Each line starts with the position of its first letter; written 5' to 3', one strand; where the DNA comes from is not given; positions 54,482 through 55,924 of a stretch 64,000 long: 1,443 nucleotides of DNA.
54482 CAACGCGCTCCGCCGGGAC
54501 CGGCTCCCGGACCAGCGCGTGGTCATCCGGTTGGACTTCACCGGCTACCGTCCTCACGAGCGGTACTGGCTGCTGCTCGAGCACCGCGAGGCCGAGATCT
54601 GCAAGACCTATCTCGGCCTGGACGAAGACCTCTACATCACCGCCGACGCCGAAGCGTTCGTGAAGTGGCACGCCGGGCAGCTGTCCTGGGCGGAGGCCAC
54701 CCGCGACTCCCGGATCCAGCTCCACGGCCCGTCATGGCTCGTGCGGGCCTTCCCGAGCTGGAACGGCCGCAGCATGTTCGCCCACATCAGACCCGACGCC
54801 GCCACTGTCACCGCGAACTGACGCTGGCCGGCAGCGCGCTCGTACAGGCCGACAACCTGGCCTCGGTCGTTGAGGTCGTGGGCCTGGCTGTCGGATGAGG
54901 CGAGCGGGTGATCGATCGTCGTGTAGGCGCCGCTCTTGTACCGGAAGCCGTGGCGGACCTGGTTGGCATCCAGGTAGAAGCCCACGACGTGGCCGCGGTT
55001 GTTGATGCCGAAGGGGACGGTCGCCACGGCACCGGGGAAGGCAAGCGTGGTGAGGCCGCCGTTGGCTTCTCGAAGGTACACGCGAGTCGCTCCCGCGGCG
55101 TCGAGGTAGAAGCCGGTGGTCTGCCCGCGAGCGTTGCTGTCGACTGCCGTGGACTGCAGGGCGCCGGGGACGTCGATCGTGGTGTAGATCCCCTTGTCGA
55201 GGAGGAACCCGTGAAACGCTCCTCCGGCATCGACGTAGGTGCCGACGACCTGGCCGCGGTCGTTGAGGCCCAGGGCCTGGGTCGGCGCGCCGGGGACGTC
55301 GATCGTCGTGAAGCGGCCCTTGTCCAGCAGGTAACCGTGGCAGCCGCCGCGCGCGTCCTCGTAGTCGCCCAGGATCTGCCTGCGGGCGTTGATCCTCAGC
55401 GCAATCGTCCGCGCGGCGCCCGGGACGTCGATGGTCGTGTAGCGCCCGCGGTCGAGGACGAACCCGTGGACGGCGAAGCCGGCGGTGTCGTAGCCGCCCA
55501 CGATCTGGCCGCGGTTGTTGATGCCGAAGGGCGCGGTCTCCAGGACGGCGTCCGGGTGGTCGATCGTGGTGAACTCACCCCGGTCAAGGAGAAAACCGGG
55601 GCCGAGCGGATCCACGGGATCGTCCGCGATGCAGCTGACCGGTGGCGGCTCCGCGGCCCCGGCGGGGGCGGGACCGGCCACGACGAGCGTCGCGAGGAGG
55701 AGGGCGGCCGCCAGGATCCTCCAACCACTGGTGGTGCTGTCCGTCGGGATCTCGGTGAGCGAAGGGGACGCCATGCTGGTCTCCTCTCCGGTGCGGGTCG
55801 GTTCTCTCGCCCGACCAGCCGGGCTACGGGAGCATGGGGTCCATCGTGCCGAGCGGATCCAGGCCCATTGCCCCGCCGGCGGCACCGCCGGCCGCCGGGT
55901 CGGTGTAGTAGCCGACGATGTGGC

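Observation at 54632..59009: Tandem pair of secreted HAF-like repeat proteins followed by a large secreted protein of unknown family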

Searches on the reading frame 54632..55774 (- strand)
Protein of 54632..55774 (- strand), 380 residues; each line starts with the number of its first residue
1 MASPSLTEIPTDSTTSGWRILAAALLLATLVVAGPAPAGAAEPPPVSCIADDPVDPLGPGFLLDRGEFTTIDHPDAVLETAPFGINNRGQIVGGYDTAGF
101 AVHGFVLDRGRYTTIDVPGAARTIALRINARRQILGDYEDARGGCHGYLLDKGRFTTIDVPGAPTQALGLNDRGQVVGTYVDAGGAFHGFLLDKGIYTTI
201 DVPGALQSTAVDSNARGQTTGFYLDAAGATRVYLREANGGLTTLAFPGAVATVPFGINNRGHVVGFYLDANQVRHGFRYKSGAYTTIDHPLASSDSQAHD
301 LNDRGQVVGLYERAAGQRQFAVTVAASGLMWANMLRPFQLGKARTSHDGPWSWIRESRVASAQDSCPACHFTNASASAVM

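Call 4: search_protein_families(library=pfam, proteins=[window:54632-55774:-], max_evalue=1)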
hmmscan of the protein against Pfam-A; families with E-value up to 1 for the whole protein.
window:54632-55774:- (380 aa): 2 families
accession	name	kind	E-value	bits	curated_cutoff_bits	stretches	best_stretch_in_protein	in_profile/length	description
PF11949.14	DUF3466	-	0.00024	20.2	25.1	1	255-313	387-452/609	Protein of unknown function (DUF3466)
PF18866.6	CxC7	-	0.098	13.1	27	0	109-120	46-57/64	CxC7 like cysteine cluster associated with KDZ transposases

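Call 5: search_protein_families(library=ncbifam, proteins=[window:54632-55774:-], max_evalue=1)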
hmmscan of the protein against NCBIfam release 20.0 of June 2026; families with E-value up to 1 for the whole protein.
window:54632-55774:- (380 aa): 3 families
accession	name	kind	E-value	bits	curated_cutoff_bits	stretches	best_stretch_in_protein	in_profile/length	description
TIGR02913.1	HAF_rpt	repeat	8.5e-19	67.2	22.65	4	255-283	2-30/39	HAF repeat protein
TIGR04307.1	ProTailRpt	repeat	0.04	14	40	0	156-165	13-22/23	proline-rich tandem repeat surface protein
NF040826.1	lxa_BCAM0308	equivalog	0.31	10.7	100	1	347-372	34-58/153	BCAM0308 family protein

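Call 8: search_solved_structures(query=window:54632-55774:-, max_evalue=10)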
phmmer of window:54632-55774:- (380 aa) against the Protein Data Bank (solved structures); distinct sequences matched with E-value up to 10: 0.

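Call 12: find_homologous_proteins(query=window:54632-55774:-)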
Query window:54632-55774:- (380 aa): 3061 proteins with E <= 0.001 among 8000 candidates; the best 120 are listed.
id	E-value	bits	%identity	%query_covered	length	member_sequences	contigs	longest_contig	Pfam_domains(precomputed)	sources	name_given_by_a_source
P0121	1.7e-176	605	86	83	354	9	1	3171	-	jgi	jgi:uncharacterized membrane protein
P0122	2.2e-168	578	88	78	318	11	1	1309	-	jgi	jgi:probable HAF family extracellular repeat protein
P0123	8.3e-158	543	80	81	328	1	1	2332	PF11949.15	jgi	jgi:probable HAF family extracellular repeat protein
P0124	2.4e-152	525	90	68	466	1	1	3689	-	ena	-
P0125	1.1e-150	520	74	80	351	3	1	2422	-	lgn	-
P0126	1.5e-147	510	76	78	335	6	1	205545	-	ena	-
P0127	3.1e-145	502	54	89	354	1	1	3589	-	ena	-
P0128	4.2e-144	498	71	79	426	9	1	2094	PF11949.15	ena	-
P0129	2.7e-143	496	68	76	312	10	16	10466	-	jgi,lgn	jgi:probable HAF family extracellular repeat protein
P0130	2.1e-142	493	70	83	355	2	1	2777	PF11949.15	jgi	jgi:probable HAF family extracellular repeat protein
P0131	2.3e-141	489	91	63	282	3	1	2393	-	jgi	jgi:probable HAF family extracellular repeat protein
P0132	6.0e-129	448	44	72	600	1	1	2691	PF11949.15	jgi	jgi:probable HAF family extracellular repeat protein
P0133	9.6e-128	444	43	67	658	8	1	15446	-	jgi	jgi:uncharacterized membrane protein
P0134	1.3e-126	441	49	67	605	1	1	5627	PF11949.15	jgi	jgi:uncharacterized membrane protein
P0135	2.9e-126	440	71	73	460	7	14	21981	PF11949.15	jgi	jgi:probable HAF family extracellular repeat protein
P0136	2.5e-125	436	74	66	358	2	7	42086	PF11949.15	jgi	jgi:probable HAF family extracellular repeat protein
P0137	2.5e-124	433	51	68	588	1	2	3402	PF11949.15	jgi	jgi:probable HAF family extracellular repeat protein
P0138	1.5e-123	431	51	68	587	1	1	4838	PF11949.15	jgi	jgi:probable HAF family extracellular repeat protein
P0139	1.9e-123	430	51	66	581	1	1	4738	PF11949.15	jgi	jgi:probable HAF family extracellular repeat protein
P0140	2.7e-123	430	47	67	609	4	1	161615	PF11949.15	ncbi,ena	-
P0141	3.2e-120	420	44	68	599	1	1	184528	PF11949.15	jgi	jgi:probable HAF family extracellular repeat protein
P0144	1.3e-118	414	42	78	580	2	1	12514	PF11949.15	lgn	-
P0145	2.3e-118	414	62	77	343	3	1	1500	PF11949.15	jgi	jgi:uncharacterized membrane protein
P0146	5.7e-118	412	65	75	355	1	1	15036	PF11949.15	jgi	jgi:probable HAF family extracellular repeat protein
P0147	1.2e-117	411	46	69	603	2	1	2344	PF11949.15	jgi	jgi:probable HAF family extracellular repeat protein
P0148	3.6e-117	410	46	66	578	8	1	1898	PF11949.15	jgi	jgi:probable HAF family extracellular repeat protein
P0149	2.7e-116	407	48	66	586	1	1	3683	PF11949.15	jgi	jgi:probable HAF family extracellular repeat protein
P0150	3.6e-116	406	44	67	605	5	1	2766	PF11949.15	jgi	jgi:uncharacterized membrane protein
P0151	3.4e-114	400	39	77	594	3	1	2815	PF11949.15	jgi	jgi:probable HAF family extracellular repeat protein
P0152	1.4e-113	398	43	77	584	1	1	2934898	PF11949.15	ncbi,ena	-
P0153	2.7e-113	397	48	67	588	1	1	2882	PF11949.15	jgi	jgi:uncharacterized membrane protein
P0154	7.6e-113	395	52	68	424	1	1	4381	PF11949.15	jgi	jgi:probable HAF family extracellular repeat protein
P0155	4.7e-112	393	48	67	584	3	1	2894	PF11949.15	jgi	jgi:probable HAF family extracellular repeat protein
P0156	1.1e-109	385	48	66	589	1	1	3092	PF11949.15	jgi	jgi:uncharacterized membrane protein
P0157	1.9e-109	384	59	77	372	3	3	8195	PF11949.15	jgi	jgi:uncharacterized membrane protein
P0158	3.4e-108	380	42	69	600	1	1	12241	PF11949.15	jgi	jgi:uncharacterized membrane protein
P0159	3.8e-107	377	41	77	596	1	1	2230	PF11949.15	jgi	jgi:probable HAF family extracellular repeat protein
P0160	3.4e-106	374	45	66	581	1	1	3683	PF11949.15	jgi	jgi:probable HAF family extracellular repeat protein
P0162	6.2e-104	366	49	65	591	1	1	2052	PF11949.15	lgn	-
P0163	6.5e-104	366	46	68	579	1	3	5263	PF11949.15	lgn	-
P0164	1.1e-103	365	45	73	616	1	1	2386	PF11949.15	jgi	jgi:probable HAF family extracellular repeat protein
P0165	3.2e-103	364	48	66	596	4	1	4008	PF11949.15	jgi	-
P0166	4.6e-103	363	45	67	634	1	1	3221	PF11949.15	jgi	jgi:YD repeat-containing protein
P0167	2.7e-102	361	41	67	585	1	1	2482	PF11949.15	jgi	jgi:uncharacterized membrane protein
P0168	4.1e-102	360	40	78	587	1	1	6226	PF11949.15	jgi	jgi:uncharacterized membrane protein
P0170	1.3e-101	358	47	64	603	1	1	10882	PF11949.15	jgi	jgi:probable HAF family extracellular repeat protein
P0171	1.3e-101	358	38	77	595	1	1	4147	PF11949.15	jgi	jgi:probable HAF family extracellular repeat protein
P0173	5.9e-101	356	43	69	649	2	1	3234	PF11949.15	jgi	jgi:uncharacterized membrane protein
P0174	8.7e-101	356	46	66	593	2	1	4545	PF11949.15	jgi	jgi:probable HAF family extracellular repeat protein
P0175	1.1e-100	355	45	69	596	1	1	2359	PF11949.15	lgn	-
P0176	2.0e-100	355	44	68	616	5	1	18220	PF11949.15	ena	-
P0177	3.5e-100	354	42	65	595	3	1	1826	PF11949.15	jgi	jgi:uncharacterized membrane protein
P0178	3.8e-100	354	41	66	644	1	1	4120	PF11949.15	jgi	jgi:uncharacterized membrane protein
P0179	5.4e-100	353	48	66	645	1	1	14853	PF11949.15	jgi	jgi:uncharacterized membrane protein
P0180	6.1e-100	353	44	69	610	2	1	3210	PF11949.15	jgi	jgi:uncharacterized membrane protein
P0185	1.5e-99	352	45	68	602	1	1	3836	PF11949.15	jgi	jgi:probable HAF family extracellular repeat protein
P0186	1.8e-99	351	45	68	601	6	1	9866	PF11949.15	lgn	-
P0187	1.8e-99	351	44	68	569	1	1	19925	PF11949.15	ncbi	-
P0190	1.3e-98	349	46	66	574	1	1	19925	PF11949.15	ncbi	-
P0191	1.3e-98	349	45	66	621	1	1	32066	PF11949.15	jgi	jgi:uncharacterized membrane protein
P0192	1.6e-98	348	46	68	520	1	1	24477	PF11949.15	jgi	jgi:uncharacterized membrane protein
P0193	1.1e-97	346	47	66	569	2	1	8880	PF11949.15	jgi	jgi:probable HAF family extracellular repeat protein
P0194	4.0e-97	344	43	80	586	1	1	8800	PF11949.15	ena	-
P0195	5.1e-97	343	42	81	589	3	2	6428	PF11949.15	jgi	jgi:uncharacterized membrane protein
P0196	9.7e-97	342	43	66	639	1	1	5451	PF11949.15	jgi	jgi:uncharacterized membrane protein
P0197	1.6e-96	342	50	65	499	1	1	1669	PF11949.15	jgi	jgi:uncharacterized membrane protein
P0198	1.8e-96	341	47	67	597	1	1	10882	PF11949.15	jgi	jgi:probable HAF family extracellular repeat protein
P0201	7.7e-96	339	44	67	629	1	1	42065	PF11949.15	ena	-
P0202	1.6e-95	338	47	69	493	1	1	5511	PF11949.15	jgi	jgi:uncharacterized membrane protein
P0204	5.1e-95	337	48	67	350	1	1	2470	PF11949.15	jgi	jgi:uncharacterized membrane protein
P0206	8.7e-95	336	39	82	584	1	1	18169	PF11949.15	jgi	jgi:uncharacterized membrane protein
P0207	1.6e-94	335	44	66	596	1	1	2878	PF11949.15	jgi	jgi:probable HAF family extracellular repeat protein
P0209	2.5e-94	334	39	80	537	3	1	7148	PF11949.15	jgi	jgi:uncharacterized membrane protein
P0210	3.0e-93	331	45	69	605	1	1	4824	PF11949.15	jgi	jgi:probable HAF family extracellular repeat protein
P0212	7.8e-93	330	41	76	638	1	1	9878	PF11949.15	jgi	jgi:probable HAF family extracellular repeat protein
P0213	8.0e-93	330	43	66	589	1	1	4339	PF11949.15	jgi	jgi:YD repeat-containing protein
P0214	2.1e-92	328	48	56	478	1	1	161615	PF11949.15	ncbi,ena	-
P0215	3.1e-92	328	42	65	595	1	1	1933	PF11949.15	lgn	-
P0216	6.9e-92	326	65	57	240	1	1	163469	PF11949.15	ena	-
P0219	4.2e-91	324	44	65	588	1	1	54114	PF11949.15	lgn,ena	-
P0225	1.7e-90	322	41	70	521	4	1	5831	PF11949.15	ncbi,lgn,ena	-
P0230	1.5e-89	319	49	67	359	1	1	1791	PF11949.15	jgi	jgi:probable HAF family extracellular repeat protein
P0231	4.4e-89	317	47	68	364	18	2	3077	PF11949.15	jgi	jgi:hypothetical protein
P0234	2.9e-88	314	48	68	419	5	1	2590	PF11949.15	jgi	jgi:probable HAF family extracellular repeat protein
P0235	4.7e-87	311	68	52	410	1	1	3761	PF11949.15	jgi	jgi:hypothetical protein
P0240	2.3e-85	305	47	67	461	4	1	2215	PF11949.15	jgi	jgi:uncharacterized membrane protein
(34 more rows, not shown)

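Call 19: find_encoding_contigs(protein=P0126, flank=8000, max_places=3)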
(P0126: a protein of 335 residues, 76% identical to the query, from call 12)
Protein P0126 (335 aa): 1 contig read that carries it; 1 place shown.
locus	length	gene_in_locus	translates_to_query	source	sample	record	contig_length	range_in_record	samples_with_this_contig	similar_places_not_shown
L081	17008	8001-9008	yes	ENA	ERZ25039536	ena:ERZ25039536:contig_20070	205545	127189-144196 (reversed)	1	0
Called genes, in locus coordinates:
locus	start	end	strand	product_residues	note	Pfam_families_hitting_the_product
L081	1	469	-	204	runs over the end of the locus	PF02492:cobW, PF03205:MobB (faint), PF03308:MeaB (faint)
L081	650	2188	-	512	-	PF00449:Urease_alpha, PF01979:Amidohydro_1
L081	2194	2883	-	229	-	PF00547:Urease_gamma, PF00699:Urease_beta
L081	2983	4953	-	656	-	PF04055:Radical_SAM, PF19288:CofH_C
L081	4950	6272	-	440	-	PF04055:Radical_SAM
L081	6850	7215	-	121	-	-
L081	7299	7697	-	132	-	PF13473:Cupredoxin_1, PF00127:Copper-bind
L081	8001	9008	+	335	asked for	-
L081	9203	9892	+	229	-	PF01370:Epimerase (weak), PF05368:NmrA, PF13460:NAD_binding_10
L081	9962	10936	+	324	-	PF02558:ApbA, PF08546:ApbA_C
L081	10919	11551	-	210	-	PF01983:CofC, PF12804:NTP_transf_3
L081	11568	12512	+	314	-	PF01933:CofD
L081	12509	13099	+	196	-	PF03807:F420_oxidored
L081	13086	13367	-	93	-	-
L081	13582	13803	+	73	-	PF01996:F420_ligase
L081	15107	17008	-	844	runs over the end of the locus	PF20703:nSTAND1, PF24807:WD40_CDC20-Fz, PF23414:Beta-prop_EML_2, PF24814:WD40_Prp19, PF25173:Beta-prop_WDR3_1st, PF25174:Beta-prop_THOC3, PF25175:Beta-prop_WDR5, PF00400:WD40, +7 more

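Call 21: find_encoding_contigs(protein=P0121, flank=8000, max_places=4)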
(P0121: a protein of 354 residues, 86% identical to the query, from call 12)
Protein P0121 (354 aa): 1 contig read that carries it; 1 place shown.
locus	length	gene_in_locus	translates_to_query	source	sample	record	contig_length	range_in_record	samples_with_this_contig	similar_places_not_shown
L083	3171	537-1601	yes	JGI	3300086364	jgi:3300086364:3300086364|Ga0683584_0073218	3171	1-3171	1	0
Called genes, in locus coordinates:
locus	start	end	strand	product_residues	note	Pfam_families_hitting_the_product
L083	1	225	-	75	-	?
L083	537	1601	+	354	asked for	-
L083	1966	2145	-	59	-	-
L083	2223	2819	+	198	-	PF06689:zf-C4_ClpX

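Call 48: predict_structure(alignment_id=A3)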
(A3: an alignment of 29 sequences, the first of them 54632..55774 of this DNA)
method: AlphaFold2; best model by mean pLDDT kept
length: 380 residues; sequences in the alignment: 29
mean_pLDDT: 78.3   pTM: 0.73
mean pLDDT of the five models: 78.3, 77.9, 77.1, 77.1, 76.2
residues with pLDDT >= 90: 243; 70-90: 22; 50-70: 24; < 50: 91
segments of 3 or more residues with pLDDT < 50: 1-37, 328-380
pLDDT, mean of each block of 10 residues (from residue 1): 40 32 41 49 73 70 98 94 98 93 97 96 97 96 92 96 94 97 94 97 95 98 94 96 96 97 97 96 97 94 98 70 48 29 29 29 32 32
secondary structure, 60 per line:
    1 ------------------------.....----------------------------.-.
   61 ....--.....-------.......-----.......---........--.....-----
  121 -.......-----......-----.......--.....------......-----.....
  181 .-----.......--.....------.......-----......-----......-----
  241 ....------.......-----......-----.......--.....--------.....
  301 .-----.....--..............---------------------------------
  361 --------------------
elements in order: H25-29 E60-64 E67-71 E79-85 E91-97 E101-108 E111-115 E122-128 E134-139 E145-151 E154-158 E165-170 E176-181 E187-193 E196-200 E207-213 E219-224 E230-235 E241-244 E251-257 E263-268 E274-280 E283-287 E296-301 E307-311 H314-327

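Call 54: find_related_loci(query=window:54794-55774:-, collection=metagenome_contigs, flank=6000)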
Query window:54794-55774:- (327 aa) in metagenome_contigs; peptide patterns used: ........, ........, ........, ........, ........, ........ (x = any residue, [..] = any of these).
202 stretches matched a pattern; 37 encode a relative of the query (tblastn E <= 1e-3); 37 distinct loci.
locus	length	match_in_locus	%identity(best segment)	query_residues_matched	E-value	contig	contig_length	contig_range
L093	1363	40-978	87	1-317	0e+0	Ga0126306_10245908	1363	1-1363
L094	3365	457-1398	72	1-317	1e-149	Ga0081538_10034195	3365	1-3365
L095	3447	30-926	73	10-311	2e-149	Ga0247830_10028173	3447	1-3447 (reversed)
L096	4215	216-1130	72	10-311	2e-143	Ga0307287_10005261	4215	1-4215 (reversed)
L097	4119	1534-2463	69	10-317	8e-142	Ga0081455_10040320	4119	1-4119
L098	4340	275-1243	64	6-316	2e-135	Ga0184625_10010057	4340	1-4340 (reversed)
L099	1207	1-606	71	60-317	1e-98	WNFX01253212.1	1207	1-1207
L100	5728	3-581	74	60-317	5e-90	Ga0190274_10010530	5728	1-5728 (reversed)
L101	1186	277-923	91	60-317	1e-99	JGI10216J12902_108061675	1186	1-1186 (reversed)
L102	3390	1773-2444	63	46-267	3e-83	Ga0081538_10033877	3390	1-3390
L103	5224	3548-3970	81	46-317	3e-72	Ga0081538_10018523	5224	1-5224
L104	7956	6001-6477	76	60-317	2e-70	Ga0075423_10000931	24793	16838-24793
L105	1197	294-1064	53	22-316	5e-72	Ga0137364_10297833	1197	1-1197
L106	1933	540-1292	51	58-319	2e-65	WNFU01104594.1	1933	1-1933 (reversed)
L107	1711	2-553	65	60-316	1e-62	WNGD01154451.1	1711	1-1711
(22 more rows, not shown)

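Call 60: search_protein_families(library=pfam, proteins=[L086:9557-10150:+], max_evalue=0.01)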
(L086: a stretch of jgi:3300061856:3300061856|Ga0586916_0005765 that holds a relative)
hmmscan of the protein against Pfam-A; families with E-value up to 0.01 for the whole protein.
L086:9557-10150:+ (197 aa): 6 families
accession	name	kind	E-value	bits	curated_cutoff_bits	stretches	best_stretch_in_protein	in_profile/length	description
PF00578.27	AhpC-TSA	-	1.8e-15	57.4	26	1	63-176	3-123/124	AhpC/TSA family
PF08534.16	Redoxin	-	1.6e-11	44.7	26.6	1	63-183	4-137/148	Redoxin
PF13905.12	Thioredoxin_8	-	3.3e-09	37.4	27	1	86-174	2-94/94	Thioredoxin-like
PF00085.26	Thioredoxin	-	1.4e-06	28.7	23.5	1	85-128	18-61/103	Thioredoxin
PF13728.12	TraF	-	0.0044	17.3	23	0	83-128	127-172/224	F plasmid transfer operon protein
PF13098.12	Thioredoxin_2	-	0.0059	17.4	27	0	84-191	4-104/104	Thioredoxin-like domain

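Call 62: search_solved_structures(query=A3, max_evalue=1)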
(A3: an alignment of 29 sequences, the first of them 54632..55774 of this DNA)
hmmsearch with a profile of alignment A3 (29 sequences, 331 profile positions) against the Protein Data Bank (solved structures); distinct sequences matched with E-value up to 1: 0.
